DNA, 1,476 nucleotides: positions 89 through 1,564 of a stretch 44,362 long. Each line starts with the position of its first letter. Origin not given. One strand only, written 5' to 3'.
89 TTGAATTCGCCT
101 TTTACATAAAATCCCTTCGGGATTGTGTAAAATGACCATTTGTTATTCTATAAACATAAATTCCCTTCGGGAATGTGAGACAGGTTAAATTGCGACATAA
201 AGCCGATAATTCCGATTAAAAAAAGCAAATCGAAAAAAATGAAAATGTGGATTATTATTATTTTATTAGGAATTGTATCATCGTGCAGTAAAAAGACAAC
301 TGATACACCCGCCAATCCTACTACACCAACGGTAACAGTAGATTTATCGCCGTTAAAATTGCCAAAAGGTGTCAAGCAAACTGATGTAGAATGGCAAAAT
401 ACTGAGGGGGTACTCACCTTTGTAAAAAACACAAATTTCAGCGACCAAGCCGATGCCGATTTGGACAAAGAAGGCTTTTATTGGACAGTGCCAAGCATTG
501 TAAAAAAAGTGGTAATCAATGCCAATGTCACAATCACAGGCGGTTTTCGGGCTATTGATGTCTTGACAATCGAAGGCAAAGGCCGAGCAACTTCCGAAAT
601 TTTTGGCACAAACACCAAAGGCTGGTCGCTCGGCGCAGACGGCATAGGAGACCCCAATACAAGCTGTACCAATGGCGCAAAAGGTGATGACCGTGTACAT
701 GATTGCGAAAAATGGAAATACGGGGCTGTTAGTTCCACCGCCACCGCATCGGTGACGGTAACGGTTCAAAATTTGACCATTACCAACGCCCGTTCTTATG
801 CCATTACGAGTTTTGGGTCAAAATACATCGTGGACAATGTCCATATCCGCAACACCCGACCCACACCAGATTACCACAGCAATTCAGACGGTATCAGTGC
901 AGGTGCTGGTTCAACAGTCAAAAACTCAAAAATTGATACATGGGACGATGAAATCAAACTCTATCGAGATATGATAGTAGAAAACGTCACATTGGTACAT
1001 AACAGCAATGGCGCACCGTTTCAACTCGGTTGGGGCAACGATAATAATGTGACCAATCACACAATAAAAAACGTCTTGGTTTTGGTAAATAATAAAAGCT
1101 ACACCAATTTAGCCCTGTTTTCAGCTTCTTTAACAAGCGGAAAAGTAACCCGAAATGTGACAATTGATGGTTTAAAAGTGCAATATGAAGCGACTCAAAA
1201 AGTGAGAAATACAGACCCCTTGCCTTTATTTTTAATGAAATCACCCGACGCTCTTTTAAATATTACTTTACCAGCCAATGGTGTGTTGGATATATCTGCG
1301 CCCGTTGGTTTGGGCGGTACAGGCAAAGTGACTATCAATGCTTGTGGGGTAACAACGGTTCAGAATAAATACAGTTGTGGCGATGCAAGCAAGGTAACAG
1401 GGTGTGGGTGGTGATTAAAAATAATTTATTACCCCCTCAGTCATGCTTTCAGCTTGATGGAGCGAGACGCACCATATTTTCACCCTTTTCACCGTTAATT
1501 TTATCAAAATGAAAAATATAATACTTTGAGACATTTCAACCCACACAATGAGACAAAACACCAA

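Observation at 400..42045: Hyper-abundant non-palindromic 11-mer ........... in genes and spacers (uptake-sequence-like genomic signature)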

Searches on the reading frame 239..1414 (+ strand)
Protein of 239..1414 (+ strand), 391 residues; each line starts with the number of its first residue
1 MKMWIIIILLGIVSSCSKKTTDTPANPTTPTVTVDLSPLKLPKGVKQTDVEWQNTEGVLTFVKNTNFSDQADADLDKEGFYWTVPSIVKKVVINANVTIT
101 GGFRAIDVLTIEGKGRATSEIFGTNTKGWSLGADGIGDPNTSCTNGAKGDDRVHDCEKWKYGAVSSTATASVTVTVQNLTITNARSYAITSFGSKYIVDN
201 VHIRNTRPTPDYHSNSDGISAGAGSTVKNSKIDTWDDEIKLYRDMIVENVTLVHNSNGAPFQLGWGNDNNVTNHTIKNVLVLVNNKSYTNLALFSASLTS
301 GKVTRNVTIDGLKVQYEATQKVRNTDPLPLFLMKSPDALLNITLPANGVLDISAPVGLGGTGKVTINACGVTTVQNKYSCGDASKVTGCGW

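Call 7: search_protein_families(library=ncbifam, proteins=[window:239-1414:+])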
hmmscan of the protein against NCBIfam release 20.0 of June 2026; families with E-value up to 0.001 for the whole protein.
window:239-1414:+ (391 aa): 0 families
